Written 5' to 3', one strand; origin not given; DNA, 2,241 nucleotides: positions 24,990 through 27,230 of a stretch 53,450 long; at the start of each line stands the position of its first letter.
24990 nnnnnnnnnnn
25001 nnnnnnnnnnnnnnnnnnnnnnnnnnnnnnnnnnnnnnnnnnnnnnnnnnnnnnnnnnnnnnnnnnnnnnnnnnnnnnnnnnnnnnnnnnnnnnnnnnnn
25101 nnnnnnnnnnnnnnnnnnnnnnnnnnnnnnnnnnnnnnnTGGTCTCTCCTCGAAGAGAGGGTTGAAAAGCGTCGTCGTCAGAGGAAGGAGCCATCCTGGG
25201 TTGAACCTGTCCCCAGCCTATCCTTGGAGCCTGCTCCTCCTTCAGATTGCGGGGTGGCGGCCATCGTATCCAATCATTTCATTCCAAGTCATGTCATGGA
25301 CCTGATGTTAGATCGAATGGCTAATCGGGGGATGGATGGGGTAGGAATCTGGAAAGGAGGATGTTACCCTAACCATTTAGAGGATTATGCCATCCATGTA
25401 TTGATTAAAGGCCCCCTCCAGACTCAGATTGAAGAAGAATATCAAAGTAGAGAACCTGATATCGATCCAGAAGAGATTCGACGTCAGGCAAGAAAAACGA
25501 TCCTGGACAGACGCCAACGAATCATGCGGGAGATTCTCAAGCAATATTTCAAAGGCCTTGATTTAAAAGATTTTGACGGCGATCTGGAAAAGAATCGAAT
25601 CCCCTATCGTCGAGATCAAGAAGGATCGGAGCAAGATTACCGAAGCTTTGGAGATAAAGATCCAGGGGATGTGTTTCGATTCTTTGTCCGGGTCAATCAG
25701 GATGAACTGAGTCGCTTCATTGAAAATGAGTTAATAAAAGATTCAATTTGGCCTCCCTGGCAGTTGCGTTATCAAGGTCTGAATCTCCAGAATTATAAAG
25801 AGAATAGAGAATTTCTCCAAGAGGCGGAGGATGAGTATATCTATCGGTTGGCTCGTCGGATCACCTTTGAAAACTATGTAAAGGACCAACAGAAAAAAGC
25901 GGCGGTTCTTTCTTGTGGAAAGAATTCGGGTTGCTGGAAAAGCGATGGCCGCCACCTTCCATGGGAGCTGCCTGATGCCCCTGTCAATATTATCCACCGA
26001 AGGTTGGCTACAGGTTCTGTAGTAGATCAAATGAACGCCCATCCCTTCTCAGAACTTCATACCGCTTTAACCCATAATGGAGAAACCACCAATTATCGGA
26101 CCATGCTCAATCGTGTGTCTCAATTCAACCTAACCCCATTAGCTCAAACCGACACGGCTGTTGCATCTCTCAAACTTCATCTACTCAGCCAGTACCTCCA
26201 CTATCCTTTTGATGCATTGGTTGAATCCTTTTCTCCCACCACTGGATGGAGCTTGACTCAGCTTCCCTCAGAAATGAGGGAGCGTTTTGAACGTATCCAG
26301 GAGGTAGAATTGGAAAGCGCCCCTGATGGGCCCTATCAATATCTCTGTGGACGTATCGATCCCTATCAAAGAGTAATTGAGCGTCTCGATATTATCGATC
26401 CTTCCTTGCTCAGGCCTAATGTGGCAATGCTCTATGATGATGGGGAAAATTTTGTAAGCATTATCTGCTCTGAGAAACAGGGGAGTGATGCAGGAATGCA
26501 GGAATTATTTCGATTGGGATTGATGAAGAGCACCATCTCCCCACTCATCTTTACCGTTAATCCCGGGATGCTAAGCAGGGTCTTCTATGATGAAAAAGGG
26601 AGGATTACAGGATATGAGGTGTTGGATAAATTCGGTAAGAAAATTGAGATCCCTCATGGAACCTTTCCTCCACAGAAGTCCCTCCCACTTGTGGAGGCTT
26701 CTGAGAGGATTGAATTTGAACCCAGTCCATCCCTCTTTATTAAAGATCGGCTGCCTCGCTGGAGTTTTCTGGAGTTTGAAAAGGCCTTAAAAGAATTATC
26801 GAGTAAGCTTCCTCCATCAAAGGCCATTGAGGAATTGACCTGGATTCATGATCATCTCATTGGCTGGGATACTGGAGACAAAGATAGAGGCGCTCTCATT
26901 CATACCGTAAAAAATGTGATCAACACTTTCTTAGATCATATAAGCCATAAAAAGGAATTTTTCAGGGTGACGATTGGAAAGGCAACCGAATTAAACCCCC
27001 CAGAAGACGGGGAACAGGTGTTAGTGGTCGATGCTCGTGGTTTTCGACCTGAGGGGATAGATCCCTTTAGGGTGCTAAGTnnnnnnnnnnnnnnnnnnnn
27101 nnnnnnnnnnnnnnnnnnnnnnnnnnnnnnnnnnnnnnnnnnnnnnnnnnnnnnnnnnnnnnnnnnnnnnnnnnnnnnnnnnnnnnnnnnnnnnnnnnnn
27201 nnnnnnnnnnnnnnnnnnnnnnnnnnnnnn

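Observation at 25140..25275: Ntn-type catalytic cysteine buried ~1,657 residues inside the polypeptide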

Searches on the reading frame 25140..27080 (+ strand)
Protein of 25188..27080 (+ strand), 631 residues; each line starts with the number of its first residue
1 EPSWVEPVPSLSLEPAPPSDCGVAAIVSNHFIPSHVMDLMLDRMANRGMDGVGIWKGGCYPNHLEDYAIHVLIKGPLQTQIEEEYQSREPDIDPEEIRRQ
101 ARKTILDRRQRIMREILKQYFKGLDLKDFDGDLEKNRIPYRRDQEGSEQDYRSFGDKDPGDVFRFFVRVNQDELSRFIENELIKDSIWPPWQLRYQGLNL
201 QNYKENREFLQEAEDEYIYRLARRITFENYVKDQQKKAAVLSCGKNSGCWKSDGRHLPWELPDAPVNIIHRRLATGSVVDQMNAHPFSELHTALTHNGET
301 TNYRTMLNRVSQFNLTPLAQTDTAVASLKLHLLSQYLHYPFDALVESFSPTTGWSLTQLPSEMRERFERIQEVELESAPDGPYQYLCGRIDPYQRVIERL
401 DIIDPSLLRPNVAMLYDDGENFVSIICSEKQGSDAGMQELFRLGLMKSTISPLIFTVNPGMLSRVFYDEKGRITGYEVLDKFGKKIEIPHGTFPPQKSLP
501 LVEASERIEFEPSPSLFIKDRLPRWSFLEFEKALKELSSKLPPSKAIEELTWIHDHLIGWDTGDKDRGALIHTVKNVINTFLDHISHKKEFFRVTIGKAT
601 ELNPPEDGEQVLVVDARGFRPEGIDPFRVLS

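Call 9: find_homologous_proteins(query=window:25188-27080:+, max_evalue=0.001)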
Query window:25188-27080:+ (631 aa): 72 proteins with E <= 0.001 among 6261 candidates.
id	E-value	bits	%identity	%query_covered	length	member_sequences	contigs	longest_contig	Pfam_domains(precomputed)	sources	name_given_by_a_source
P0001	0.0e+0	1141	78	99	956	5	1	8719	PF13522.12,PF01493.26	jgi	jgi:glutamate synthase domain-containing protein 1/glutamate synthase domain-containing protein 3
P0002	0.0e+0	1076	78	92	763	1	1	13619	PF13522.12,PF01645.24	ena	-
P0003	0.0e+0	1059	73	98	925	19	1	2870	PF13522.12,PF01493.26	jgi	jgi:glutamate synthase domain-containing protein 3/glutamate synthase domain-containing protein 1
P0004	0.0e+0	1050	74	98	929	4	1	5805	PF13522.12,PF01493.26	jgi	jgi:glutamate synthase domain-containing protein 3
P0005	0.0e+0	1034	71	98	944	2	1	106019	PF13522.12,PF01645.24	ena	-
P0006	0.0e+0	1032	71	98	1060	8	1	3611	PF13522.12,PF01493.26,PF01645.24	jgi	jgi:hypothetical protein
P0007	0.0e+0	1014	72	97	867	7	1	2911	PF13522.12,PF01493.26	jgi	jgi:hypothetical protein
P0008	1.1e-293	994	71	93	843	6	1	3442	PF13522.12,PF01493.26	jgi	-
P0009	1.3e-290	984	73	92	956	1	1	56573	PF13522.12,PF01645.24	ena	-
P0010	1.3e-287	974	83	78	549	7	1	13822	PF13522.12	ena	-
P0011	1.6e-277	940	77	83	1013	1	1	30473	PF13522.12,PF01645.24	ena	-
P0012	2.3e-274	930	75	83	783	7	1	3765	PF13522.12,PF01493.26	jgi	jgi:glutamate synthase domain-containing protein 3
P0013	1.2e-269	914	72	90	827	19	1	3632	PF13522.12,PF01493.26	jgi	jgi:glutamate synthase domain-containing protein 3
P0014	1.9e-267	907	76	81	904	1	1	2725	PF13522.12,PF01645.24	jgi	jgi:glutamate synthase domain-containing protein 1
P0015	1.8e-265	901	75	81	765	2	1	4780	PF13522.12,PF01493.26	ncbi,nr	ncbi:MAG: hypothetical protein MUP41_13235 [Desulfobacterales bacterium]|nr:hypothetical protein [De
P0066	4.0e-42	163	30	74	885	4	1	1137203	PF13522.12,PF01493.26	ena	-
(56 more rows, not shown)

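Call 16: find_encoding_contigs(protein=P0066, flank=10000, max_places=3)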
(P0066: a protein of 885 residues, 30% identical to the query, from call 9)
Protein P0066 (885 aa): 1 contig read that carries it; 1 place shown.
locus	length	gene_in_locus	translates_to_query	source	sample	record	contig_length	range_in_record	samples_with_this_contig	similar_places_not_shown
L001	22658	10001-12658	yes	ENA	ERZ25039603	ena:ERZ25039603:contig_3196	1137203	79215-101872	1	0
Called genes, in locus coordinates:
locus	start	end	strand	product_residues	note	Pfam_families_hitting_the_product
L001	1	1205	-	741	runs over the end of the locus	PF23357:DUF7088, PF09822:ABC_transp_aux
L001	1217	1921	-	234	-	PF12679:ABC2_membrane_2, PF12730:ABC2_membrane_4 (weak), PF13346:ABC2_membrane_5 (weak), PF12698:ABC2_membrane_3 (weak)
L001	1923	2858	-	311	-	PF00005:ABC_tran, PF13304:AAA_21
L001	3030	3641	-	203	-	PF12654:DUF3786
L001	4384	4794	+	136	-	PF02662:FlpD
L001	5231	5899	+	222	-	PF12225:DUF5981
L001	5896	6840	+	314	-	PF02219:MTHFR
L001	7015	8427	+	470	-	PF01645:Glu_synthase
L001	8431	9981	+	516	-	PF12838:Fer4_7 (faint), PF13534:Fer4_17 (faint), PF00037:Fer4 (faint), PF13187:Fer4_9 (faint), PF01645:Glu_synthase, PF00478:IMPDH (weak), PF03060:NMO (weak), PF01070:FMN_dh (weak)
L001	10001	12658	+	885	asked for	PF13522:GATase_6 (weak), PF01493:GXGXG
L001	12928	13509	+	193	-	PF00702:Hydrolase, PF13419:HAD_2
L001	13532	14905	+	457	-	PF00171:Aldedh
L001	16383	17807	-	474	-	PF00224:PK, PF02887:PK_C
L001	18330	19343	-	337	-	PF08240:ADH_N, PF00107:ADH_zinc_N, PF13602:ADH_zinc_N_2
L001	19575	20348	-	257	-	PF00106:adh_short, PF08659:KR (weak), PF13561:adh_short_C2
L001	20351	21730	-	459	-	PF00120:Gln-synt_C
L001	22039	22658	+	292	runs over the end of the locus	PF03009:GDPD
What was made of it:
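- Closest known: Unfused three-gene relatives. Different: No FAD_binding_4 module was seen in the L001 operon (call 16).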

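Call 18: find_related_loci(query=A1, collection=genome_contigs, flank=10000)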
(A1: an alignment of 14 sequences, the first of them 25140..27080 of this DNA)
Query A1 (647 aa) in genome_contigs; peptide patterns used: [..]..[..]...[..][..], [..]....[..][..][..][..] (x = any residue, [..] = any of these).
600 stretches matched a pattern (row limit reached: there are more); 587 encode a relative of the query (tblastn E <= 1e-3); the best 80 are kept; 80 distinct loci.
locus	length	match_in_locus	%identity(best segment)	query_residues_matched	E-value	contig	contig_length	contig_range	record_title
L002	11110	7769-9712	84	1-647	0e+0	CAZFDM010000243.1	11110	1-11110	MAG TPA_asm: uncultured Syntrophaceae bacterium isolate SRP231805_co4_41 genome assembly, contig: k141_49307, whole geno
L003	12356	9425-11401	70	1-647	0e+0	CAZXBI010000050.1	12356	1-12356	MAG TPA_asm: uncultured Syntrophorhabdus sp. isolate SRP302447_co4_432 genome assembly, contig: NODE_13662_length_12356_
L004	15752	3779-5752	69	1-647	0e+0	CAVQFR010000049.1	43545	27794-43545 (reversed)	MAG: uncultured delta proteobacterium isolate MFD05942.bin.3.282 genome assembly, contig: contig_97687, whole genome sho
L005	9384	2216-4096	72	28-647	0e+0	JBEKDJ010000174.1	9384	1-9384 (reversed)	MAG: Thermodesulfobacteriota bacterium isolate SPRUCE 180 SPRUCE_180_174, whole genome shotgun sequence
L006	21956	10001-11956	67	1-647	0e+0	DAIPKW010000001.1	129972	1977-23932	MAG TPA_asm: Thermodesulfobacteriota bacterium isolate CTOTU21550 NODE_103_length_129972_cov_77.553623, whole genome sho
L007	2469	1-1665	72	88-647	0e+0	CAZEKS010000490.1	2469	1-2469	MAG TPA_asm: uncultured Syntrophaceae bacterium isolate binchicken_co189_49 genome assembly, contig: NODE_74468_length_2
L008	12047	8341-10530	38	1-642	2e-140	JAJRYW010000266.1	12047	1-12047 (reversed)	MAG: Calditrichota bacterium isolate Dive96_bin3.89 k141_2267284, whole genome shotgun sequence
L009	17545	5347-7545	38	1-647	1e-138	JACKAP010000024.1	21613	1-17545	MAG: Calditrichia bacterium isolate HK-STAS-CALD-2 HK-STAS-CALD-2_24, whole genome shotgun sequence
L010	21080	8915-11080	37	1-642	1e-131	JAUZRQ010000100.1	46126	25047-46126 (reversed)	MAG: candidate division KSB1 bacterium isolate GS19_ROV16_BS04-AMOR20_M0784 AMOR20_M0784_contig100, whole genome shotgun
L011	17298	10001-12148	37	1-647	3e-131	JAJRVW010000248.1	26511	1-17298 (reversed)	MAG: Calditrichota bacterium isolate Dive96_bin10.75 k141_5067489, whole genome shotgun sequence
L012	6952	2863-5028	38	1-642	4e-127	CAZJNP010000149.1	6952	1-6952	MAG TPA_asm: uncultured Calditrichaceae bacterium isolate binchicken_co172_69 genome assembly, contig: NODE_10474_length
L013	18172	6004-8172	37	1-642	3e-132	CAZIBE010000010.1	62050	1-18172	MAG TPA_asm: uncultured Calditrichaceae bacterium isolate binchicken_co64_112 genome assembly, contig: NODE_223_length_6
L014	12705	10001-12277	35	1-642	7e-121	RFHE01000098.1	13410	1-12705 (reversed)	MAG: Calditrichaeota bacterium isolate J042 k99_176690, whole genome shotgun sequence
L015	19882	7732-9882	37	1-641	7e-121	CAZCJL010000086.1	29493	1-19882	MAG TPA_asm: uncultured Cytophagia bacterium isolate SRP141376_co4_213 genome assembly, contig: NODE_2854_length_29493_c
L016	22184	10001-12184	44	1-642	7e-97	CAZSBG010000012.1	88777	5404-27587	MAG TPA_asm: uncultured Cytophagia bacterium isolate SRP141376_co4_290 genome assembly, contig: NODE_411_length_88777_co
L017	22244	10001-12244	40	1-647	1e-94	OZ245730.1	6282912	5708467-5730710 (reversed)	MAG: Calditrichia bacterium isolate b0d004ed-fac9-4c7c-be48-ce0904fd85ed genome assembly, chromosome: 1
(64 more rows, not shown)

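Call 23: find_homologous_proteins(query=P0066, max_evalue=1e-10)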
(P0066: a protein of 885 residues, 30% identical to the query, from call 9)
Query P0066 (885 aa): 7656 proteins with E <= 1e-10 among 8000 candidates; the best 120 are listed.
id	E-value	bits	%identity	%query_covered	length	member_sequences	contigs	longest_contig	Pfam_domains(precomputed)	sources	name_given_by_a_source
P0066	0.0e+0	2074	100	100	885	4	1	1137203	PF13522.12,PF01493.26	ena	-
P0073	0.0e+0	1917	92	100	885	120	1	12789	PF13522.12,PF01493.26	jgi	jgi:glutamate synthase domain-containing protein 1/glutamate synthase domain-containing protein 3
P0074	0.0e+0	1840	88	100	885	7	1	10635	PF13522.12,PF01493.26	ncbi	-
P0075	0.0e+0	1774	85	100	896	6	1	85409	PF13522.12,PF01493.26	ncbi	ncbi:MAG: hypothetical protein WAM73_03915 [Desulfobacterales bacterium]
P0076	0.0e+0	1644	79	100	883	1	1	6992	PF13522.12,PF01493.26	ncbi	-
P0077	0.0e+0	1643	77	100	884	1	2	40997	PF13522.12,PF01493.26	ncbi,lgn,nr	ncbi:MAG: glutamate synthase [Desulfosarcina sp.]|nr:glutamate synthase [Desulfosarcina sp.] MBC2743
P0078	0.0e+0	1635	79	100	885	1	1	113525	PF13522.12,PF01493.26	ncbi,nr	ncbi:MAG: hypothetical protein JEZ11_07260 [Desulfobacterales bacterium]|nr:hypothetical protein [De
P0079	0.0e+0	1632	78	100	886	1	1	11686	PF13522.12,PF01493.26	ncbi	ncbi:MAG: hypothetical protein WAU91_09455 [Desulfatitalea sp.]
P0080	0.0e+0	1623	77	100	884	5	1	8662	PF13522.12,PF01493.26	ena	-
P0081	0.0e+0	1620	77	100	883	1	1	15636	PF01493.26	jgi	jgi:glutamate synthase domain-containing protein 1/glutamate synthase domain-containing protein 3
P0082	0.0e+0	1619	77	100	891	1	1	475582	PF13522.12,PF01493.26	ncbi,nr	ncbi:MAG: glutamate synthase [Desulfobacterales bacterium]|nr:glutamate synthase [Desulfobacterales 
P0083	0.0e+0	1616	77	100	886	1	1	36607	PF13522.12,PF01493.26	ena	-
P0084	0.0e+0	1612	76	100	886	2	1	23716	PF13522.12,PF01493.26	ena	-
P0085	0.0e+0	1612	77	100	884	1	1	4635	PF13522.12,PF01493.26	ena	-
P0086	0.0e+0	1610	76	100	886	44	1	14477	PF13522.12,PF01493.26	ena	-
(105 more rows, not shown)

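Call 27: search_protein_families(library=pfam, proteins=[window:25248-27080:+], max_evalue=1)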
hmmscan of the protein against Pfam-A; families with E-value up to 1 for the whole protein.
window:25248-27080:+ (611 aa): 3 families
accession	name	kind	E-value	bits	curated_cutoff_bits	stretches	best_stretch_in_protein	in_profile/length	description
PF13522.11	GATase_6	-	1.6e-06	28.6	27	1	239-305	7-72/130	Glutamine amidotransferase domain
PF13537.11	GATase_7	-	0.04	14.4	25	1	250-306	1-58/123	Glutamine amidotransferase domain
PF13230.11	GATase_4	-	0.043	13.2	23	1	247-306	74-133/272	Glutamine amidotransferases class-II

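Call 32: search_protein_families(library=pfam, proteins=[L017:4298-13021:+, L006:5117-12721:+], max_evalue=0.001)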
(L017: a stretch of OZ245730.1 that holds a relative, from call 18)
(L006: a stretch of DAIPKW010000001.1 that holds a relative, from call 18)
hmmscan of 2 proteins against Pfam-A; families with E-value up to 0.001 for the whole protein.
L017:4298-13021:+ (2908 aa): 18 families
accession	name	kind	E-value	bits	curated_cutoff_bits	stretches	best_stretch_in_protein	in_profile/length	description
PF01645.23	Glu_synthase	-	2.8e-60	204.9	20.4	3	1752-1887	232-368/369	Conserved region in glutamate synthase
PF01565.28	FAD_binding_4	-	6.9e-27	94.3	26.4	1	112-247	3-138/139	FAD binding domain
PF14697.11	Fer4_21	-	4.4e-09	36.8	35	1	765-819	3-58/59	4Fe-4S dicluster domain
PF13522.11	GATase_6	-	8.4e-08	32.7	27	1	2255-2315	13-74/130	Glutamine amidotransferase domain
PF01493.24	GXGXG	-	8.4e-08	32.4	32.5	1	2680-2789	25-140/190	GXGXG motif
PF01070.24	FMN_dh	-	2.9e-07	30.3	24.9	1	1788-1833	266-311/350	FMN-dependent dehydrogenase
PF12838.12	Fer4_7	-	4.9e-07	30.5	27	1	623-688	2-52/52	4Fe-4S dicluster domain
PF13237.11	Fer4_10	-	5.7e-07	29.8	25.5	0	763-813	2-53/53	4Fe-4S dicluster domain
PF00037.32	Fer4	-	1.6e-06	28.1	21.1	0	764-777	2-15/24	4Fe-4S binding domain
PF13187.11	Fer4_9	-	3.8e-06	27.3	27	1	622-687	1-50/52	4Fe-4S dicluster domain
PF00478.31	IMPDH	-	4.5e-06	26.4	25.6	0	1794-1826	206-238/345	IMP dehydrogenase / GMP reductase domain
PF13183.11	Fer4_8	-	6.2e-06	27.1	27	1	621-688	3-68/68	4Fe-4S dicluster domain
PF02913.24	FAD-oxidase_C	-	2.9e-05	24.4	21.2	1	285-548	9-247/248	FAD linked oxidases, C-terminal domain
PF13484.11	Fer4_16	-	3.6e-05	24.9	30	1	623-686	2-65/66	4Fe-4S double cluster binding domain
PF13534.11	Fer4_17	-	5.2e-05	24.1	22.2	1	622-688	1-60/61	4Fe-4S dicluster domain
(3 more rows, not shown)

L006:5117-12721:+ (2535 aa): 14 families
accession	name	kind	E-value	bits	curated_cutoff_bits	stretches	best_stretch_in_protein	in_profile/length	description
PF01645.23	Glu_synthase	-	1.2e-79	268.6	20.4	2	1194-1615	31-369/369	Conserved region in glutamate synthase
PF01565.28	FAD_binding_4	-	1.3e-29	103.1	26.4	1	66-202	1-138/139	FAD binding domain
PF13183.11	Fer4_8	-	3.8e-13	50.2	27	1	525-591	2-67/68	4Fe-4S dicluster domain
PF01493.24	GXGXG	-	2e-11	44.2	32.5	1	2314-2465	28-171/190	GXGXG motif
PF12838.12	Fer4_7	-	8.7e-10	39.4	27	1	662-708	1-50/52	4Fe-4S dicluster domain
PF13237.11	Fer4_10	-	2.7e-09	37.2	25.5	1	656-707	2-53/53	4Fe-4S dicluster domain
PF13187.11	Fer4_9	-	3.3e-08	33.9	27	1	662-708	1-49/52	4Fe-4S dicluster domain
PF13534.11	Fer4_17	-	3.8e-08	34.2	22.2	1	527-592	1-60/61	4Fe-4S dicluster domain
PF12797.12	Fer4_2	-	1.5e-06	28.2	24.5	1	655-674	2-21/22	4Fe-4S binding domain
PF14697.11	Fer4_21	-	4.9e-06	27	35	1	657-707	2-52/59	4Fe-4S dicluster domain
PF00037.32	Fer4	-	6.6e-06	26.2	21.1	1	656-673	1-18/24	4Fe-4S binding domain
PF01070.24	FMN_dh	-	1.2e-05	25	24.9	0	987-1026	266-305/350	FMN-dependent dehydrogenase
PF13522.11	GATase_6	-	1.4e-05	25.5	27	1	1905-1975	4-72/130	Glutamine amidotransferase domain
PF13484.11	Fer4_16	-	3.9e-05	24.8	30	0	528-589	2-64/66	4Fe-4S double cluster binding domain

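Call 36: search_protein_representatives(protein=window:25188-27080:+)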
Query: 631 residues. Proteins with E-value up to 0.001 (for the whole library): 171; up to 1e-10: 107; up to 1e-30: 27. The best 150 are listed.
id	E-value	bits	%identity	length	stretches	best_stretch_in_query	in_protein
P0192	0.0e+00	1086.4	75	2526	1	13-631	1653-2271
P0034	7.1e-137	474.0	42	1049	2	235-627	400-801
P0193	1.7e-135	469.5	90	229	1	204-424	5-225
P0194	3.8e-129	448.5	41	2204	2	226-630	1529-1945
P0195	5.1e-118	411.7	43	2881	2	232-627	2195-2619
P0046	2.9e-98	346.5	45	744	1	172-631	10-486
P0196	1.4e-57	212.0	58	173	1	414-582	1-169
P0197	1.2e-55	205.6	71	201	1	15-146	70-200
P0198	1.5e-46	175.7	80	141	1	282-387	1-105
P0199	1.5e-45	172.4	92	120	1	310-395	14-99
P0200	2.7e-42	161.6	83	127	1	223-309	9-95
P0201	1.0e-39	153.1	91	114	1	282-362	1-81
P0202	4.2e-36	141.1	69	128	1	165-257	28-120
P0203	1.3e-35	139.5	67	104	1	193-290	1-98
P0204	2.8e-35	138.4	33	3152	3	241-623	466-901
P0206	3.6e-34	134.7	35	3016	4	268-450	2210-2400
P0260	1.6e-17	79.7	38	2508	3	266-388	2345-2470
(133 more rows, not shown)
